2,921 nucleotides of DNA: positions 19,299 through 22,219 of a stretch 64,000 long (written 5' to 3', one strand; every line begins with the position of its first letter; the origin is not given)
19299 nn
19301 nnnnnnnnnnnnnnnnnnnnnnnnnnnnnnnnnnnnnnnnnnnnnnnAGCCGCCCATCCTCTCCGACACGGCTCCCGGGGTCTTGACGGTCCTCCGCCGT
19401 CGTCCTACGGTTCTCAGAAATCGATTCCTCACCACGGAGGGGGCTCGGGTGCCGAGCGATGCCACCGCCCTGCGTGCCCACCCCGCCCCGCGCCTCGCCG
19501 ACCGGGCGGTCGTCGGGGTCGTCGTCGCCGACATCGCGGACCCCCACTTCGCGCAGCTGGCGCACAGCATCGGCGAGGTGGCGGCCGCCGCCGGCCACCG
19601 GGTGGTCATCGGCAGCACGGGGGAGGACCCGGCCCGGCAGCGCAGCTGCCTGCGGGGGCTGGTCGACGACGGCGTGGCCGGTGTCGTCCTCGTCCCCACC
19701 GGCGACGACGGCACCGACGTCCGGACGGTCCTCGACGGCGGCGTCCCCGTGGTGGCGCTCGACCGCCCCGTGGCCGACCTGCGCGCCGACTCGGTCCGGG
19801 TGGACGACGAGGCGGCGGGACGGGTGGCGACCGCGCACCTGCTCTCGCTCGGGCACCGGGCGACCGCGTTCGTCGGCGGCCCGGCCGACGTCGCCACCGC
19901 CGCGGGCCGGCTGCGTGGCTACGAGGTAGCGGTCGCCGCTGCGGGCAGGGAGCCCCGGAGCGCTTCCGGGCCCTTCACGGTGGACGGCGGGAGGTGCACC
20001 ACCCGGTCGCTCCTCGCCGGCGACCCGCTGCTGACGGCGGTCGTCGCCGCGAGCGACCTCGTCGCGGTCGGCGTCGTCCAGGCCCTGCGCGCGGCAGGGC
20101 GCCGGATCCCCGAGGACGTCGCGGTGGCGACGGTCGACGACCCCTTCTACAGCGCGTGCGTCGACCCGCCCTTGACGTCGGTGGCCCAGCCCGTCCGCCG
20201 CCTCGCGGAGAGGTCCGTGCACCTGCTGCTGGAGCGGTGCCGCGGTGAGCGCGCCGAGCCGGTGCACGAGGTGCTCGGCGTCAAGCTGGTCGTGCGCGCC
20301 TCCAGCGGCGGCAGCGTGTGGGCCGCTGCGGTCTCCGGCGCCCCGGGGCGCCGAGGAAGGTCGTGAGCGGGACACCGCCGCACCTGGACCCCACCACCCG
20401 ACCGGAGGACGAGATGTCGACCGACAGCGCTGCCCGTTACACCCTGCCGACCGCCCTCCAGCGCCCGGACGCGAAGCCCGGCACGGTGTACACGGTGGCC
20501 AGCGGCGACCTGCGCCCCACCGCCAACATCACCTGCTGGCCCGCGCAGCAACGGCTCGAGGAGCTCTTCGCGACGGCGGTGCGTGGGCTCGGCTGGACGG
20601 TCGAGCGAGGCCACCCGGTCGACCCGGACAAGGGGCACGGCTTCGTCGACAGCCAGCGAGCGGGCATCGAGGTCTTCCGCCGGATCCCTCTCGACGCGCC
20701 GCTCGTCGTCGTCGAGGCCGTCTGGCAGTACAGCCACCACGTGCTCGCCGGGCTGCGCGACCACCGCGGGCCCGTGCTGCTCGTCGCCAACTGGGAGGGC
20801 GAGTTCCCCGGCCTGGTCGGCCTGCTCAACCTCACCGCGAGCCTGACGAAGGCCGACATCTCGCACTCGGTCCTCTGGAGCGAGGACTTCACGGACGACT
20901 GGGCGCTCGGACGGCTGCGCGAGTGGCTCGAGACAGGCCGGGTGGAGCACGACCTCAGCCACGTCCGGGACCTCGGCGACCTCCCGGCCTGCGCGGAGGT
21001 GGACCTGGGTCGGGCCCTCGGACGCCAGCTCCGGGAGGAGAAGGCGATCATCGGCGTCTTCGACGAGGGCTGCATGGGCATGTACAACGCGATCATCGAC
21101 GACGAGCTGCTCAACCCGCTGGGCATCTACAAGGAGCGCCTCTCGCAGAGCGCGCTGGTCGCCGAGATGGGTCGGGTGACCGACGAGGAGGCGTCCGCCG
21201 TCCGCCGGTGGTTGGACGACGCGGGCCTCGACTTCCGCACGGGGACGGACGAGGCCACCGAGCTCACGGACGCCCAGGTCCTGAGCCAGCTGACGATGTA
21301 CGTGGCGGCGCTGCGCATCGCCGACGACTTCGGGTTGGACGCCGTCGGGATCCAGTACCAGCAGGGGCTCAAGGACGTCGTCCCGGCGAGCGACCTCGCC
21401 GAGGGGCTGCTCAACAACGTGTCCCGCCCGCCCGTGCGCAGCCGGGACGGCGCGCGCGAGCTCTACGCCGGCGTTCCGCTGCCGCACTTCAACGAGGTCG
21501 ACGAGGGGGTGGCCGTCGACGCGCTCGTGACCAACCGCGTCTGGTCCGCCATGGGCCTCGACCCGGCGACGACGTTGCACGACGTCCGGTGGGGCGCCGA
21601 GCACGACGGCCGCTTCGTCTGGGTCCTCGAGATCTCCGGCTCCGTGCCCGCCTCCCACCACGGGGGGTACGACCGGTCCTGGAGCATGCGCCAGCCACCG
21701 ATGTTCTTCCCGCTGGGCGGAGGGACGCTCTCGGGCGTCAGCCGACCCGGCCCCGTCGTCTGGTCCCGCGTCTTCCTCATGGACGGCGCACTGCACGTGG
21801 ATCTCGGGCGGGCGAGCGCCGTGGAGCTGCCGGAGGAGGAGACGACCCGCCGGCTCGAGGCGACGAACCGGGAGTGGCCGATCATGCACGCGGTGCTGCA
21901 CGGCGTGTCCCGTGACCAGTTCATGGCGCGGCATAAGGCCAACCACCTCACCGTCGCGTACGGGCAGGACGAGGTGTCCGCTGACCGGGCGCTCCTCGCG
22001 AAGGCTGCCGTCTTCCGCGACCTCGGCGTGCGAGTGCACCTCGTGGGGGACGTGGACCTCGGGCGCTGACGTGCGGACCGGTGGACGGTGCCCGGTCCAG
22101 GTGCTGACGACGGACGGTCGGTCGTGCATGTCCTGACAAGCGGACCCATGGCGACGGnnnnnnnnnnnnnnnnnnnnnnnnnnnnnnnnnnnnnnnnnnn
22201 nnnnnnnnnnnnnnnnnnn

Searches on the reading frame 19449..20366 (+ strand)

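Call 51: search_protein_families(library=pfam, proteins=[window:19449-20366:+])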
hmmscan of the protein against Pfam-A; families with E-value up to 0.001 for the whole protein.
window:19449-20366:+ (305 aa): 3 families
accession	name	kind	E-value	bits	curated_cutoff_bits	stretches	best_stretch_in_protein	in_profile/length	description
PF13377.12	Peripla_BP_3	-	2e-31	109.8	26.5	1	129-286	2-167/167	Periplasmic binding protein-like domain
PF00532.27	Peripla_BP_1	-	6.1e-23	82.1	22.2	1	21-225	3-219/281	Periplasmic binding proteins and sugar binding domain of LacI family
PF13407.12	Peripla_BP_4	-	8.7e-16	58.7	35.1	1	22-266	1-256/258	Periplasmic binding protein domain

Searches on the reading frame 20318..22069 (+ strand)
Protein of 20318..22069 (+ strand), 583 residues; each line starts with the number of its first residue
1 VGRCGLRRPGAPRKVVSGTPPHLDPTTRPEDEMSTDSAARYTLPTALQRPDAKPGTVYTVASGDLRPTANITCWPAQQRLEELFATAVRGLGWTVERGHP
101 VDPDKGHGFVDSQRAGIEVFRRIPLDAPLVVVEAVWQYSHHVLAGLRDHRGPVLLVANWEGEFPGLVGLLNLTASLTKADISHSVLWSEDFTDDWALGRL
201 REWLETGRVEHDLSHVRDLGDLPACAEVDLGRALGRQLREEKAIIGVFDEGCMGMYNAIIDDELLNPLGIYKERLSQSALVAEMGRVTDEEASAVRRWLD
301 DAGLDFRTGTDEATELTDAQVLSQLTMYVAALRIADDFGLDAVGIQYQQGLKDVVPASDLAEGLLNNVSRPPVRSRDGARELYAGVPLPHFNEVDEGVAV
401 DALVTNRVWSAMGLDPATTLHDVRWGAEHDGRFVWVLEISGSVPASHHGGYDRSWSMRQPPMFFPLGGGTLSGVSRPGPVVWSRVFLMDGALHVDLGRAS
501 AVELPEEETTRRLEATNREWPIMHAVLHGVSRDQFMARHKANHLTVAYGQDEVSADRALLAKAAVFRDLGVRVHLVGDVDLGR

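Call 51: search_protein_families(library=pfam, proteins=[window:20318-22069:+])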
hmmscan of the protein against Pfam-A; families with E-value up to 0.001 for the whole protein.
window:20318-22069:+ (583 aa): 1 family
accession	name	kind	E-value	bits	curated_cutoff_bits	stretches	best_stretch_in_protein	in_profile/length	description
PF02952.23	Fucose_iso_C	-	1.3e-05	25.3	29.3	1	464-550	34-123/143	L-fucose isomerase, C-terminal domain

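Call 53: search_protein_families(library=ncbifam, proteins=[window:20318-22069:+], max_evalue=0.00001)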
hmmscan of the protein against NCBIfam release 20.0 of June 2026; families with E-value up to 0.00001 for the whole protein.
window:20318-22069:+ (583 aa): 0 families

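Call 73: search_solved_structures(query=window:20318-22069:+, max_evalue=0.01)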
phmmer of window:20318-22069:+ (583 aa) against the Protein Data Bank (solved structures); distinct sequences matched with E-value up to 0.01: 0.
